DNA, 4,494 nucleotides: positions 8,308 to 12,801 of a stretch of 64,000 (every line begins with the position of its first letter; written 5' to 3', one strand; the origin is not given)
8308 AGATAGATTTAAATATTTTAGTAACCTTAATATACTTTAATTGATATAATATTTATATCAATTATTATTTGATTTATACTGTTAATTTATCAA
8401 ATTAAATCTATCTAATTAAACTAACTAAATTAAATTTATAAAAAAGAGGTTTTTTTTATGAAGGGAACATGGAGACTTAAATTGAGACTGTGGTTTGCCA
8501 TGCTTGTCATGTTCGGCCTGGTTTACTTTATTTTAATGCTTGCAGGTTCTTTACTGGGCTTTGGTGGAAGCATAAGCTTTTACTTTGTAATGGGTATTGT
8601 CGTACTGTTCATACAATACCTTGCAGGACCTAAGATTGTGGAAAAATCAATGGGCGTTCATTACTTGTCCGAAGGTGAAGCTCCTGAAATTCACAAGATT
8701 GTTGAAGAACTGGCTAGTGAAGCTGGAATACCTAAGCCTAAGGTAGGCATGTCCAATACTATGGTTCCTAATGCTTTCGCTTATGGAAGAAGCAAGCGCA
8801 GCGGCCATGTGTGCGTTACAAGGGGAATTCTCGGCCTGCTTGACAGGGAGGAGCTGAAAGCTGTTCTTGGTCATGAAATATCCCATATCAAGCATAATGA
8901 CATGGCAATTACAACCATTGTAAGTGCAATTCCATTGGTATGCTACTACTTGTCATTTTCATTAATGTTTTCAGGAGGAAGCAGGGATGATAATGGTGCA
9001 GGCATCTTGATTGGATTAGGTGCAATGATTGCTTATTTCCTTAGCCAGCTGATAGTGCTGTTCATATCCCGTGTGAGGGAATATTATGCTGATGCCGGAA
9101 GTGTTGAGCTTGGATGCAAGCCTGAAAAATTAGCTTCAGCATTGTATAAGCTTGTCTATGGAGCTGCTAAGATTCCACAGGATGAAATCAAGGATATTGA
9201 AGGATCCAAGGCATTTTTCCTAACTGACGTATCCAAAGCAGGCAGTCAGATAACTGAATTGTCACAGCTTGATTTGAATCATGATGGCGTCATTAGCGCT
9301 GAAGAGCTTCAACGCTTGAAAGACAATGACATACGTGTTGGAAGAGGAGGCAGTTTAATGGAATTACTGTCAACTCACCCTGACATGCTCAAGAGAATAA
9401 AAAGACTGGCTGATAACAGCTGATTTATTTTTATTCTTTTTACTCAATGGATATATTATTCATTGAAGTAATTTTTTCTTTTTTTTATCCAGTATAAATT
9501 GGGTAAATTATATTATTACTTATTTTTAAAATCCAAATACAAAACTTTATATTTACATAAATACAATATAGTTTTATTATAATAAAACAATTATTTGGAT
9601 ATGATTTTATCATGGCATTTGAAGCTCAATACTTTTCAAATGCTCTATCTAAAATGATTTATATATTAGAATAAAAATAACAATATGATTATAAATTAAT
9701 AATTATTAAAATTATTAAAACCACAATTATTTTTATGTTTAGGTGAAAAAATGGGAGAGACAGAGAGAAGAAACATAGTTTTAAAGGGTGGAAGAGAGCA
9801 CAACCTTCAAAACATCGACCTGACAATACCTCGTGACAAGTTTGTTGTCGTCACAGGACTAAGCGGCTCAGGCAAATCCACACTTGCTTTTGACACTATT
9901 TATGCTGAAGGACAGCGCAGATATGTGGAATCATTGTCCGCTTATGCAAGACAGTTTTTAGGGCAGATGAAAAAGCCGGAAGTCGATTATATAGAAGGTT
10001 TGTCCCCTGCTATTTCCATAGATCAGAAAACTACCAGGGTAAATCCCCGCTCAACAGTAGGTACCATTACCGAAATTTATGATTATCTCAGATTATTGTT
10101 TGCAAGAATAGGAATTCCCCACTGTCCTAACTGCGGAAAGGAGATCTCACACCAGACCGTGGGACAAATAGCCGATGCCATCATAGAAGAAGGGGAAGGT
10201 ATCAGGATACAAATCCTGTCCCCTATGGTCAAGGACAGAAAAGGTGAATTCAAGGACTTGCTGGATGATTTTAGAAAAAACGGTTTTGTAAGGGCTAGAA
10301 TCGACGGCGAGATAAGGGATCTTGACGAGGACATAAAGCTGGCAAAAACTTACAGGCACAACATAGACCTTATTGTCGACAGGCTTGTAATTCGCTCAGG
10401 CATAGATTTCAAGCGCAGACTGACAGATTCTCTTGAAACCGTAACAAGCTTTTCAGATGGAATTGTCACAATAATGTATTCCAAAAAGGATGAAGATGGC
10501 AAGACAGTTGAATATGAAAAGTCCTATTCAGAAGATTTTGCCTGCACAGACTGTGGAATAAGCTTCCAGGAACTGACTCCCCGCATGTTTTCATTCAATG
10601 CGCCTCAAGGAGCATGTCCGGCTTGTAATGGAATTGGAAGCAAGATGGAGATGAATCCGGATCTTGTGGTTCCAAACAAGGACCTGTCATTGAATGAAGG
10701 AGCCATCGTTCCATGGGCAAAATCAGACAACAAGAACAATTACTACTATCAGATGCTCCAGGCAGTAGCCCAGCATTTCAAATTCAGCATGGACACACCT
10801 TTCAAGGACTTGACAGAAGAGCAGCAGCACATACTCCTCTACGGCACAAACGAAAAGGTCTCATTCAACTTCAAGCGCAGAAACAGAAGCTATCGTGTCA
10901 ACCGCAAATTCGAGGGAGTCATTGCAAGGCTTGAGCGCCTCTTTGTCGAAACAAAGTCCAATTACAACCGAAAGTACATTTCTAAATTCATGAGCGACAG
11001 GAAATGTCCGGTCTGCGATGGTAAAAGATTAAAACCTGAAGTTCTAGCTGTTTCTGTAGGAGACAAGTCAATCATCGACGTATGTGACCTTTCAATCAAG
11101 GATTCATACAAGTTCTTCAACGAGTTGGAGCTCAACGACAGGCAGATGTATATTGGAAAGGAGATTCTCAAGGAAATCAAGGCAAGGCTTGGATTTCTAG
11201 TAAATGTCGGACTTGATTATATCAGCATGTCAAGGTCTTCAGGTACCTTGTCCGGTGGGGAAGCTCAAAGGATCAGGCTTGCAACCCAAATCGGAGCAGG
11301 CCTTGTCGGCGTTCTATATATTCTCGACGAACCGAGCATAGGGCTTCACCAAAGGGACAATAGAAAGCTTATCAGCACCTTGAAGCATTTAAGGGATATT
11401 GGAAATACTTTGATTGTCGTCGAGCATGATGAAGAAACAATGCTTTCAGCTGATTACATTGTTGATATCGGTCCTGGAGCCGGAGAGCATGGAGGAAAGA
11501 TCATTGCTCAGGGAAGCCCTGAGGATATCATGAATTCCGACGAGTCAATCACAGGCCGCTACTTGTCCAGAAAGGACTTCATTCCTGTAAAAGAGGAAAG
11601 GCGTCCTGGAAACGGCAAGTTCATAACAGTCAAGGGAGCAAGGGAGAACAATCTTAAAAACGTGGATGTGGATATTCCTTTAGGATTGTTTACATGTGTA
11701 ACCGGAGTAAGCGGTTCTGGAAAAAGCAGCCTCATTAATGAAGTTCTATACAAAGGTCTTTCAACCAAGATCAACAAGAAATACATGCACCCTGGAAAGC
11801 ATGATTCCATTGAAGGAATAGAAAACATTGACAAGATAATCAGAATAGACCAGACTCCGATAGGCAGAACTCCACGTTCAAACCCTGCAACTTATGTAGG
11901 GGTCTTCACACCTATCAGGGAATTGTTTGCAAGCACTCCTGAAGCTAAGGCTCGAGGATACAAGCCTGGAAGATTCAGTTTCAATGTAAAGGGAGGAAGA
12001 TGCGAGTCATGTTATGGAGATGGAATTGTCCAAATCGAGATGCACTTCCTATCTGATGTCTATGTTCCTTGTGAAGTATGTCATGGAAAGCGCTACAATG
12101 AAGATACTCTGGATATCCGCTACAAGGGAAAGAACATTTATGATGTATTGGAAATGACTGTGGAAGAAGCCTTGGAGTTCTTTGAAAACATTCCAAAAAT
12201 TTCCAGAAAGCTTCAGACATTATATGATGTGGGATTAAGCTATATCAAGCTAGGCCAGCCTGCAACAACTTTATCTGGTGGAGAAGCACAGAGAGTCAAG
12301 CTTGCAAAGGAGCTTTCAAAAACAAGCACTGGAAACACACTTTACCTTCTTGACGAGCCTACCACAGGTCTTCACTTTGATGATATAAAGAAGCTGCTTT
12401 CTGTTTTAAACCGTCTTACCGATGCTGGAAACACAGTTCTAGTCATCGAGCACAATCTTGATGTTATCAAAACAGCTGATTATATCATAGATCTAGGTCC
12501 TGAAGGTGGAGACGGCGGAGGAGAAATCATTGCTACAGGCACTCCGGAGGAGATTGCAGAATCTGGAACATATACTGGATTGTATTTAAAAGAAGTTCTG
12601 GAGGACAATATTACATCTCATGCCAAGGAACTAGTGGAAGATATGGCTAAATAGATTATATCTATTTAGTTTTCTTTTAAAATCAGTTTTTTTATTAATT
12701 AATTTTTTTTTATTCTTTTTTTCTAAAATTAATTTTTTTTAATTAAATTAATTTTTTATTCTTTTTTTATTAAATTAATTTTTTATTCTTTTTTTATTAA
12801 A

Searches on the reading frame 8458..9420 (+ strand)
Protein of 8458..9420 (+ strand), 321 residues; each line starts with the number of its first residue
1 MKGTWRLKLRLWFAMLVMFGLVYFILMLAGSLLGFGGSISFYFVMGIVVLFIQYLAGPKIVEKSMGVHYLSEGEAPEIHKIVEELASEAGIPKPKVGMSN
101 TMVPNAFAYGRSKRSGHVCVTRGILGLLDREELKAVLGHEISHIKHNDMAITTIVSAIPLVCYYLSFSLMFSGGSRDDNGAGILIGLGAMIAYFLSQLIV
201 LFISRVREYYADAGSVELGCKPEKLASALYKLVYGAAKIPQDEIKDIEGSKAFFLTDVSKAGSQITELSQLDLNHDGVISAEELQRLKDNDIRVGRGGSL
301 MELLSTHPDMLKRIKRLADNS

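Call 21: search_protein_families(library=pfam, proteins=[window:8458-9420:+], max_evalue=0.00001)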
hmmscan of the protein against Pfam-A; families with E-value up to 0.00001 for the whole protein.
window:8458-9420:+ (321 aa): 3 families
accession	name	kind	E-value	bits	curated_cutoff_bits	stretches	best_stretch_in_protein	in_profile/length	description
PF01435.24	Peptidase_M48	-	4.6e-45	154.2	20.3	1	74-318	3-183/186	Peptidase family M48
PF13202.12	EF-hand_5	-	5e-08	32.5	25.9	1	269-287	6-24/25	EF hand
PF05569.17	Peptidase_M56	-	3.9e-06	26.7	31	1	40-163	103-223/296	BlaR1 peptidase M56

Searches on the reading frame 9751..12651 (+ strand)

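Call 21: search_protein_families(library=pfam, proteins=[window:9751-12651:+], max_evalue=0.00001)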
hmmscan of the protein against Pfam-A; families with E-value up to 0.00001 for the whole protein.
window:9751-12651:+ (967 aa): 8 families
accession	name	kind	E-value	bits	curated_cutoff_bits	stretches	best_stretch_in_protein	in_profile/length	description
PF17755.6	UvrA_DNA-bind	-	1.5e-40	138.3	23.2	1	303-412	2-110/110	UvrA DNA-binding domain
PF17760.6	UvrA_inter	-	1.2e-32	112.5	23.3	1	135-243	1-107/109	UvrA interaction domain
PF00005.33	ABC_tran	-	7.1e-20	72.4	25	0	816-872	84-137/137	ABC transporter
PF02463.25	SMC_N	-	1.9e-11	44.3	40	0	832-914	135-210/220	RecF/RecN/SMC N terminal domain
PF13555.12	AAA_29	-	1.6e-07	31.4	27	0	641-663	18-43/61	P-loop containing region of AAA domain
PF13191.12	AAA_16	-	3.8e-07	31.2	32.6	0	28-69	23-63/167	AAA ATPase domain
PF20703.3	nSTAND1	-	5e-07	30.1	27.1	0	14-46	18-50/379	Novel STAND NTPase 1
PF03193.22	RsgA_GTPase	-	2e-06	28.2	30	0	624-684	86-146/174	RsgA GTPase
